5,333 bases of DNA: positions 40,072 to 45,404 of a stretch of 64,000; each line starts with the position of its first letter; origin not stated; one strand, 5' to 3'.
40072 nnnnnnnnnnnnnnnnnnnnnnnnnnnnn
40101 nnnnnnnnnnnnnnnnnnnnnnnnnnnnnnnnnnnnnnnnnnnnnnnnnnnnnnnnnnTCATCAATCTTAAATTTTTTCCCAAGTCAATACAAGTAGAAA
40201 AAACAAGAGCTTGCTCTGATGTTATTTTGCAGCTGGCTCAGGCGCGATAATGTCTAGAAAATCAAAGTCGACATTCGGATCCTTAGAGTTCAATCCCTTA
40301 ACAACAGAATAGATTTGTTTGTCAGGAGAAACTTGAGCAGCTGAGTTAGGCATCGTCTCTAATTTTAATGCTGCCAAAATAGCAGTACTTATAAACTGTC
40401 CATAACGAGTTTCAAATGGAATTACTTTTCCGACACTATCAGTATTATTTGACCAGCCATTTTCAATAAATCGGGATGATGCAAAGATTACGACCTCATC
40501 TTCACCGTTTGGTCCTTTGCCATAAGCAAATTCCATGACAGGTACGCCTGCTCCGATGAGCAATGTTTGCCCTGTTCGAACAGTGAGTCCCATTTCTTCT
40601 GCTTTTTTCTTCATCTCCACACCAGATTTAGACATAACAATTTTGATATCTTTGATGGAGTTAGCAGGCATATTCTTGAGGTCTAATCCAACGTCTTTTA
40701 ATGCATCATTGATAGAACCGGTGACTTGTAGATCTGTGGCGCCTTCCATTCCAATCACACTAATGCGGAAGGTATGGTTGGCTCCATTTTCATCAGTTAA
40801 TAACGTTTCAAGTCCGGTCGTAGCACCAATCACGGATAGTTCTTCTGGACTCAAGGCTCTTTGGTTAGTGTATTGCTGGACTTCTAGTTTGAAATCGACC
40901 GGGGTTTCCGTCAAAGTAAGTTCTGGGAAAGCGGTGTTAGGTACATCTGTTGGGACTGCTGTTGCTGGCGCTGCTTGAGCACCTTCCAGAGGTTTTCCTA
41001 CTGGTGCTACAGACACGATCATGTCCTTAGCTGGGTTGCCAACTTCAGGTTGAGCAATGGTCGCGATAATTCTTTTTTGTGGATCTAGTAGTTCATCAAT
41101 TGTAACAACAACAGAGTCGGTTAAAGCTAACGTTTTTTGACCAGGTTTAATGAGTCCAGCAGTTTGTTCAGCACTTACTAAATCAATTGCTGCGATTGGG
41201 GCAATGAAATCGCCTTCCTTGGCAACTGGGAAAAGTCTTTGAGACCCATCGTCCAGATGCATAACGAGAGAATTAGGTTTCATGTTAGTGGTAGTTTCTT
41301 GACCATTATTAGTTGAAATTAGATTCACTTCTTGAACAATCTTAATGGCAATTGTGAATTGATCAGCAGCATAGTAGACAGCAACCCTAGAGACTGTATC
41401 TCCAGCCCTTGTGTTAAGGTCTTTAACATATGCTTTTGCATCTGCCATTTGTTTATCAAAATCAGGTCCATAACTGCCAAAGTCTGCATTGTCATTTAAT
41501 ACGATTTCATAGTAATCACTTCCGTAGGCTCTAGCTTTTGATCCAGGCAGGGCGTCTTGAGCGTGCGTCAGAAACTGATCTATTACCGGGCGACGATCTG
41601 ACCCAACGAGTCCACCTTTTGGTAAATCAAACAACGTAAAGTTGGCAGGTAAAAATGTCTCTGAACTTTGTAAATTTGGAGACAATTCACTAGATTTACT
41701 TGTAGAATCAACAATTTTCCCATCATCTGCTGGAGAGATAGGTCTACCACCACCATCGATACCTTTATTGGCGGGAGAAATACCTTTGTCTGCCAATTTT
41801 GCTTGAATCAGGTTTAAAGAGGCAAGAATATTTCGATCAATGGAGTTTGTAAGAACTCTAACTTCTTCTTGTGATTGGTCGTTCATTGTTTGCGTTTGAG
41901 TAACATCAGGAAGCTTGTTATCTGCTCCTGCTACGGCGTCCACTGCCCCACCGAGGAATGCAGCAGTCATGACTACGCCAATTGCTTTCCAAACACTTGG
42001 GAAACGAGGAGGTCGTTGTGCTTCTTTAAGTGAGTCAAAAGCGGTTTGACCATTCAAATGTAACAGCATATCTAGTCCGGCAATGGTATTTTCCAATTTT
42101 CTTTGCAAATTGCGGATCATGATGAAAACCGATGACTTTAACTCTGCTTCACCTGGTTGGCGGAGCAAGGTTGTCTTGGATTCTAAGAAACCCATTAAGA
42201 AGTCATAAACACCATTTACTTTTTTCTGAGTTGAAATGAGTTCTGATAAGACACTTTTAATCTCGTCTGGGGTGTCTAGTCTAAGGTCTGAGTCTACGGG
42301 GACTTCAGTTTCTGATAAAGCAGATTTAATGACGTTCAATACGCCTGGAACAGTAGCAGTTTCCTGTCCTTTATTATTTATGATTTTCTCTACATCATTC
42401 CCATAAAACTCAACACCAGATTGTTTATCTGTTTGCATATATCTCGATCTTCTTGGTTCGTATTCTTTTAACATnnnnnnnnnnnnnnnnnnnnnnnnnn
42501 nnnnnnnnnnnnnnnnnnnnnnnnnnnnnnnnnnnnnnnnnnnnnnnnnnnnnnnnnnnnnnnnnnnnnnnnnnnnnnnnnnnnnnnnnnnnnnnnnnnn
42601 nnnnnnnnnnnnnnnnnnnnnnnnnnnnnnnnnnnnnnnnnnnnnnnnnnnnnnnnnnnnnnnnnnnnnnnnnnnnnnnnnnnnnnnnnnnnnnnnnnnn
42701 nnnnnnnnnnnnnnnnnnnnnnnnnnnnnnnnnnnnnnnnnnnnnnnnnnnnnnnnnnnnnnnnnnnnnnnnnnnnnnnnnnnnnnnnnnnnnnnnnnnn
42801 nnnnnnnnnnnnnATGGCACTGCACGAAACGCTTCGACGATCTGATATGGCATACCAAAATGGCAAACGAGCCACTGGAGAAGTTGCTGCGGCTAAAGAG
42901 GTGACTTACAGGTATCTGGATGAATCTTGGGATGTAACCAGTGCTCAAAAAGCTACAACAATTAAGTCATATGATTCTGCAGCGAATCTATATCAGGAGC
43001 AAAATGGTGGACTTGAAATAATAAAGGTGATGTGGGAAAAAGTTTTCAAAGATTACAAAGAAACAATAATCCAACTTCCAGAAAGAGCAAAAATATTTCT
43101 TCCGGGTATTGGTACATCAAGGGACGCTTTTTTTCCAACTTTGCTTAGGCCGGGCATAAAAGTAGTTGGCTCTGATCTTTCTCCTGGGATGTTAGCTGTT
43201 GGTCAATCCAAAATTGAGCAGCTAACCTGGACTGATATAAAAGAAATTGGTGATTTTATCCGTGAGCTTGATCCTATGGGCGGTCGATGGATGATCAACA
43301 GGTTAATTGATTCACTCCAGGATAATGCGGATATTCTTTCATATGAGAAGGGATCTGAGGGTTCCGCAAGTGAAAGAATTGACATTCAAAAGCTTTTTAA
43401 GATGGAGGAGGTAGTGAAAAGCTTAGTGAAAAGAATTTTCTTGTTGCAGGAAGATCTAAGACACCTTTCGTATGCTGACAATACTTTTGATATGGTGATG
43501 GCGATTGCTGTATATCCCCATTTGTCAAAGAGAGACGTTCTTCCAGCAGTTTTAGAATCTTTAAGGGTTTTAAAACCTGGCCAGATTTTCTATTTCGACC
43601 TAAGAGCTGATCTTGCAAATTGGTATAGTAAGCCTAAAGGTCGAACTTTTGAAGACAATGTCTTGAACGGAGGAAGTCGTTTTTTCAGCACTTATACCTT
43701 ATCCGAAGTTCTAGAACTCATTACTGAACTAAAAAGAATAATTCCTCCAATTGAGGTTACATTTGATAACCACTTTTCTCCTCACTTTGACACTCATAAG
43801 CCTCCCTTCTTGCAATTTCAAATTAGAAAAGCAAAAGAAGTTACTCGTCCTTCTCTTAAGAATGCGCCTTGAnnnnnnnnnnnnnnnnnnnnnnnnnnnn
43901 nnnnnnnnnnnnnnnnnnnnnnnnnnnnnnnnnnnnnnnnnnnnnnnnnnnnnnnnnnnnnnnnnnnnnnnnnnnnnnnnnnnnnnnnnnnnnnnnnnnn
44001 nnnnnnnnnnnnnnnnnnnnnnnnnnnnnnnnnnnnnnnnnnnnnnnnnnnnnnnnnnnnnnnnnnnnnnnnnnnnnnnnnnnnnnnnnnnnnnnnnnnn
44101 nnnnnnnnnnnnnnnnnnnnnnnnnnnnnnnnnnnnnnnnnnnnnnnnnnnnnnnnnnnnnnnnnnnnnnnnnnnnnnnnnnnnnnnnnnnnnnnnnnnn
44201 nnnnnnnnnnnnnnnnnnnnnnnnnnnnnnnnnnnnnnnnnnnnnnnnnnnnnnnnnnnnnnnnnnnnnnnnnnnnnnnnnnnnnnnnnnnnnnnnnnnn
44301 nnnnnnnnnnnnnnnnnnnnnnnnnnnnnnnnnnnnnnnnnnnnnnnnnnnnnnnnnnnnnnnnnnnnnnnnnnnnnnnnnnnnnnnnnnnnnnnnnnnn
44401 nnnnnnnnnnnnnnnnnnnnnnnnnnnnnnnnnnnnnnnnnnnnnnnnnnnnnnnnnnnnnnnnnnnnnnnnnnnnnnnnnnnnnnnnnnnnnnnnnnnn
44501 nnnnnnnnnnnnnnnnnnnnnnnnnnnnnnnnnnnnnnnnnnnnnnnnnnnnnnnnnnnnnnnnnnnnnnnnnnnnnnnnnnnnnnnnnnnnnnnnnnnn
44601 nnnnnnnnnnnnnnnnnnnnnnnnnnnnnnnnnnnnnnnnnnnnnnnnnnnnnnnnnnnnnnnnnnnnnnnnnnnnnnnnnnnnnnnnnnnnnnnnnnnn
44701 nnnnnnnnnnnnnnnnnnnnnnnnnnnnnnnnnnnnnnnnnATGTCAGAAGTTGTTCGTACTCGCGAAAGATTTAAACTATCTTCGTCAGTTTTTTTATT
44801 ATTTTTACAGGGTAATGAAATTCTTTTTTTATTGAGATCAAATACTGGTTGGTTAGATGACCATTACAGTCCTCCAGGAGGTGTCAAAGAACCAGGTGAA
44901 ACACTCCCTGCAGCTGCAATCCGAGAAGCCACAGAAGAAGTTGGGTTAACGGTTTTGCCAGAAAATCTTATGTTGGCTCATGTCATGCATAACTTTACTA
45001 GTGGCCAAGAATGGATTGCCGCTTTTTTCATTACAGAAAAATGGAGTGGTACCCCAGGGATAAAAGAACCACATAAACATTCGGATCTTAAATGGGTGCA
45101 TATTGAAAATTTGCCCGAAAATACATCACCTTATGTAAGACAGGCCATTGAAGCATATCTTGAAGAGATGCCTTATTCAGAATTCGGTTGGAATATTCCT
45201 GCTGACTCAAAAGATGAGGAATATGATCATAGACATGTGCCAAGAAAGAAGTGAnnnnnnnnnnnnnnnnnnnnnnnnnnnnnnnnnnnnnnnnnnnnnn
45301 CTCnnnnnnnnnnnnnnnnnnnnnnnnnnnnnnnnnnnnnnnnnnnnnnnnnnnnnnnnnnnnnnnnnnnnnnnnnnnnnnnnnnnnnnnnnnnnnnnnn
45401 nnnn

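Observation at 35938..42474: Second, convergent pilus-associated operon with a 971-aa Cys-rich surface protein, a 750-aa bitopic protein and an AT-rich cytoplasmic gene insert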

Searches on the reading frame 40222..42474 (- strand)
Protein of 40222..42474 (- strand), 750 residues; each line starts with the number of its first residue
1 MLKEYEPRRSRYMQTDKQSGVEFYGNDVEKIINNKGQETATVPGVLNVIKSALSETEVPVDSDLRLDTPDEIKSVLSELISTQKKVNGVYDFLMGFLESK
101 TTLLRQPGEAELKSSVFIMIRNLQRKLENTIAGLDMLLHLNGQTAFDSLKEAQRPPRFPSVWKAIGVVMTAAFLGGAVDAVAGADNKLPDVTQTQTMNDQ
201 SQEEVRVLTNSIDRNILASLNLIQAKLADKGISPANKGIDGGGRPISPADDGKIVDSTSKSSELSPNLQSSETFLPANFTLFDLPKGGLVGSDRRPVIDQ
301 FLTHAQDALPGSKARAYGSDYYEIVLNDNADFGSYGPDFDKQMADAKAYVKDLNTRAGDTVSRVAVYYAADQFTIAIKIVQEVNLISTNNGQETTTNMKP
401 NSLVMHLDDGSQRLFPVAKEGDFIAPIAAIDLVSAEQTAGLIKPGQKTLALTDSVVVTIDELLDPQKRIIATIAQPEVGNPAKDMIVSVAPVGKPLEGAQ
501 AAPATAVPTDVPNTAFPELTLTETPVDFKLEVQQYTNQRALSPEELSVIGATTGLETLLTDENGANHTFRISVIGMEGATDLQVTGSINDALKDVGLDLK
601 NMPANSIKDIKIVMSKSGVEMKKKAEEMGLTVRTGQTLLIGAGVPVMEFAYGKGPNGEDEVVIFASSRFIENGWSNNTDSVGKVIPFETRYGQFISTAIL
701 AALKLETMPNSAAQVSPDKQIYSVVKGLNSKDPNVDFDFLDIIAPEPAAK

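Call 5: search_protein_families(library=pfam, proteins=[window:40222-42474:-], max_evalue=0.1)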
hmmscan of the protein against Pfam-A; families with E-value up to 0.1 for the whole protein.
window:40222-42474:- (750 aa): 0 families

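Call 7: search_protein_families(library=ncbifam, proteins=[window:40222-42474:-], max_evalue=0.1)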
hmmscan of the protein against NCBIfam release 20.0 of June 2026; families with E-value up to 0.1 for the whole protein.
window:40222-42474:- (750 aa): 0 families

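Call 9: search_solved_structures(query=window:40222-42474:-, max_evalue=1)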
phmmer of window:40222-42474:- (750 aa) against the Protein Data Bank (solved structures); distinct sequences matched with E-value up to 1: 1.
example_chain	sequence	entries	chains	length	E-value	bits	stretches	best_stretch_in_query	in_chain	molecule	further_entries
8glv_Ez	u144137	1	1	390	0.66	11.5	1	135-287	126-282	DRC5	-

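Call 16: find_homologous_proteins(query=window:40222-42474:-)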
Query window:40222-42474:- (750 aa): 2 proteins with E <= 0.001 among 8000 candidates.
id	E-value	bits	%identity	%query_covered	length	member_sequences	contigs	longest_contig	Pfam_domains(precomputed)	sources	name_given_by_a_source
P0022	0.0e+0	1638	100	100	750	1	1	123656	-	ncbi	-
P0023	1.1e-216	740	77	57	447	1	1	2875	-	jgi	jgi:hypothetical protein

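Call 43: search_protein_representatives(protein=window:40222-42474:-)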
Query: 750 residues. Proteins with E-value up to 0.001 (for the whole library): 4; up to 1e-10: 4; up to 1e-30: 3. The best 4 are listed.
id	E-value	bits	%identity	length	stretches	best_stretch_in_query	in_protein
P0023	3.6e-217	739.6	77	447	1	323-750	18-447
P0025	3.8e-107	375.9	38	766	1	18-735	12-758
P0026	4.9e-38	147.5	28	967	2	272-747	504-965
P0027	1.4e-22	96.5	30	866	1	275-729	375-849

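Call 54: predict_structure(alignment_id=A2)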
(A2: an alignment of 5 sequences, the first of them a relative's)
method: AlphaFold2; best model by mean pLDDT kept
length: 750 residues; sequences in the alignment: 5
mean_pLDDT: 57.8   pTM: 0.38
mean pLDDT of the five models: 57.8, 55.8, 54.2, 49.9, 46.6
residues with pLDDT >= 90: 15; 70-90: 239; 50-70: 240; < 50: 256
segments of 3 or more residues with pLDDT < 50: 1-27, 60-64, 102-104, 141-273, 478-482, 501-515, 526-536, 641-645, 675-683, 709-726, 734-737, 739-750
pLDDT, mean of each block of 10 residues (from residue 1): 29 35 44 61 73 63 52 72 71 69 52 71 70 62 35 28 21 21 22 26 29 29 29 26 25 25 26 63 78 60 56 62 76 76 88 89 86 87 77 79 81 79 81 73 69 78 80 64 65 70 41 50 50 47 73 75 76 67 55 63 76 71 67 56 52 66 70 50 53 66 58 39 48 43 39
secondary structure, 60 per line:
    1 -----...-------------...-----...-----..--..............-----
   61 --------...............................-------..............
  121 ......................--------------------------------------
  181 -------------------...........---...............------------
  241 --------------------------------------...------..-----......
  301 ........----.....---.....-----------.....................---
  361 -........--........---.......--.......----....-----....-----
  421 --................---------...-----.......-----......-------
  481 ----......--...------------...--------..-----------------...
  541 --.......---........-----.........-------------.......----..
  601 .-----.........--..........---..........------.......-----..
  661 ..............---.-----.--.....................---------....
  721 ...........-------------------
elements in order (helices of 4 or more, strands of 3 or more residues): E22-24 E30-32 H42-55 H69-99 H107-142 H200-210 H214-228 E279-281 H295-308 E313-317 E321-325 H337-357 E362-369 E372-379 E383-389 E392-398 E403-406 E412-415 E423-428 H429-438 E448-450 E456-458 H459-462 E468-473 E485-490 E493-495 E538-540 H543-549 E553-560 E566-574 H588-594 E607-615 H618-627 E631-640 E647-653 E659-666 H667-674 H687-707 H717-731

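Call 56: fold_search(model_id=the predicted structure, library=pdb)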
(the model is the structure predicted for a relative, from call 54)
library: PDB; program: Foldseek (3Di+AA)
matches with E <= 10: 763; with E <= 0.001: 0
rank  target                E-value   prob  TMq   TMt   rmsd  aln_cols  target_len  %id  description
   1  1ss4_B                3.4e-02  0.51  0.07  0.24  14.9       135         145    9  Crystal Structure of the Glyoxalase Family Protein APC24694 from Bacillus cereus (released 2004-08-03)
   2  9u42                  5.0e-02  0.25  0.07  0.20  15.8       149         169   13  Crystal Structure of Homogentisate 1,2-Dioxygenase from Acinetobacter in Complex with Zn ion (released 2025-07-23)
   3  3e5d                  6.6e-02  0.35  0.07  0.27  13.7       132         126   16  Crystal structure of a putative glyoxalase i (lmof2365_0426) from listeria monocytogenes str. 4b f2365 at 2.70 A resolut (released 2008-08-26)
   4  3ey7_B                8.2e-02  0.51  0.07  0.31   9.7       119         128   11  Structure from the mobile metagenome of V. Cholerae. Integron cassette protein VCH_CASS1 (released 2009-01-13)
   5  9csj_C                9.1e-02  0.23  0.08  0.18  14.7       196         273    8  Crystal structure of human glyoxalase domain-containing protein 4 (GLOD4) at 2.33 A resolution. (released 2025-08-13)
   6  9csj_B                9.1e-02  0.20  0.08  0.16  15.0       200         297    8  Crystal structure of human glyoxalase domain-containing protein 4 (GLOD4) at 2.33 A resolution. (released 2025-08-13)
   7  8im2_A                9.6e-02  0.03  0.07  0.10  24.2       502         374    9  Crystal structure of human HPPD complexed with NTBC (released 2023-10-18)
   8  2zi8_A                1.1e-01  0.21  0.08  0.15  11.6       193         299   13  Crystal structure of the HsaC extradiol dioxygenase from M. tuberculosis in complex with 3,4-dihydroxy-9,10-seconandro (released 2009-02-24)
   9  6s5y_B                1.1e-01  0.09  0.05  0.16  20.7       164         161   15  Structure of tandemly arrayed consecutive Rib domains (Rib2R) from Group B Streptococcal species Streptococcus agalact (released 2019-12-11)
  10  6zqc_UV               1.1e-01  0.15  0.07  0.05  15.9       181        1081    9  Cryo-EM structure of the 90S pre-ribosome from Saccharomyces cerevisiae, state Pre-A1 (released 2020-09-23)
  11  9csj_A                1.1e-01  0.04  0.06  0.12  24.4       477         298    6  Crystal structure of human glyoxalase domain-containing protein 4 (GLOD4) at 2.33 A resolution. (released 2025-08-13)
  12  9emm_E                1.3e-01  0.41  0.06  0.13  14.1       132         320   13  Glucose-6-phosphate dehydrogenase (G6PDH) in complex with protein OpcA from Synechocystis sp. PCC 6803 (released 2024-12-18)
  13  3ey7_A                1.4e-01  0.18  0.06  0.24  13.3       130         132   11  Structure from the mobile metagenome of V. Cholerae. Integron cassette protein VCH_CASS1 (released 2009-01-13)
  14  8im2_D                1.4e-01  0.03  0.07  0.11  24.1       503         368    8  Crystal structure of human HPPD complexed with NTBC (released 2023-10-18)
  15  3isq                  1.4e-01  0.03  0.06  0.10  24.4       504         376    9  Crystal structure of human 4-Hydroxyphenylpyruvate dioxygenase (released 2009-09-15)
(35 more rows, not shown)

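Call 67: search_protein_families(library=padloc, proteins=[window:40222-42474:-], max_evalue=0.05)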
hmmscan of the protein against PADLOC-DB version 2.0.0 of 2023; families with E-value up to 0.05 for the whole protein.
window:40222-42474:- (750 aa): 0 families

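Call 95: search_protein_families(library=phrogs, proteins=[window:40222-42474:-], max_evalue=0.01)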
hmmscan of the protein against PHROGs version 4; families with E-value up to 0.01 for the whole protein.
window:40222-42474:- (750 aa): 0 families

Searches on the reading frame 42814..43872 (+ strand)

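Call 6: search_protein_families(library=pfam, proteins=[window:42814-43872:+], max_evalue=0.01)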
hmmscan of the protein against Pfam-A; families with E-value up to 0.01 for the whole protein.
window:42814-43872:+ (352 aa): 5 families
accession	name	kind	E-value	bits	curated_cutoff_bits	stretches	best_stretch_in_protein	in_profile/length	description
PF08241.18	Methyltransf_11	-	8.2e-12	46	21.2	1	199-261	32-95/95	Methyltransferase domain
PF13649.12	Methyltransf_25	-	9.3e-10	39.5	27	1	205-256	46-96/97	Methyltransferase domain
PF08242.18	Methyltransf_12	-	4.6e-05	24.5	30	0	99-148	7-54/98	Methyltransferase domain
PF01209.24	Ubie_methyltran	-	8.9e-05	22.4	20.1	0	53-143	13-101/233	ubiE/COQ5 methyltransferase family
PF13847.12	Methyltransf_31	-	0.00046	20.3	27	0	203-262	51-110/145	Methyltransferase domain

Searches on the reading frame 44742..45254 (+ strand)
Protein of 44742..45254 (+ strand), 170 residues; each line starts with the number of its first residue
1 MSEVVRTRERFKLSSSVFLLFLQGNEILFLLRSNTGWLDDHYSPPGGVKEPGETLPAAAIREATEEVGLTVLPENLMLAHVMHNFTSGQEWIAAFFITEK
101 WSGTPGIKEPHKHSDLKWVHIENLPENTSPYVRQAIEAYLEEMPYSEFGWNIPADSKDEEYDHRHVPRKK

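Call 6: search_protein_families(library=pfam, proteins=[window:44742-45254:+], max_evalue=0.01)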
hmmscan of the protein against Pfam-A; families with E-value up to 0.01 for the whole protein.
window:44742-45254:+ (170 aa): 2 families
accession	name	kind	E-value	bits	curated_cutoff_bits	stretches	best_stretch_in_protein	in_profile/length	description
PF00293.34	NUDIX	-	1.1e-16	61.5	21.1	1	16-130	5-125/134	NUDIX domain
PF14815.12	NUDIX_4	-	2.6e-08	34.1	35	1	17-128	2-102/113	NUDIX domain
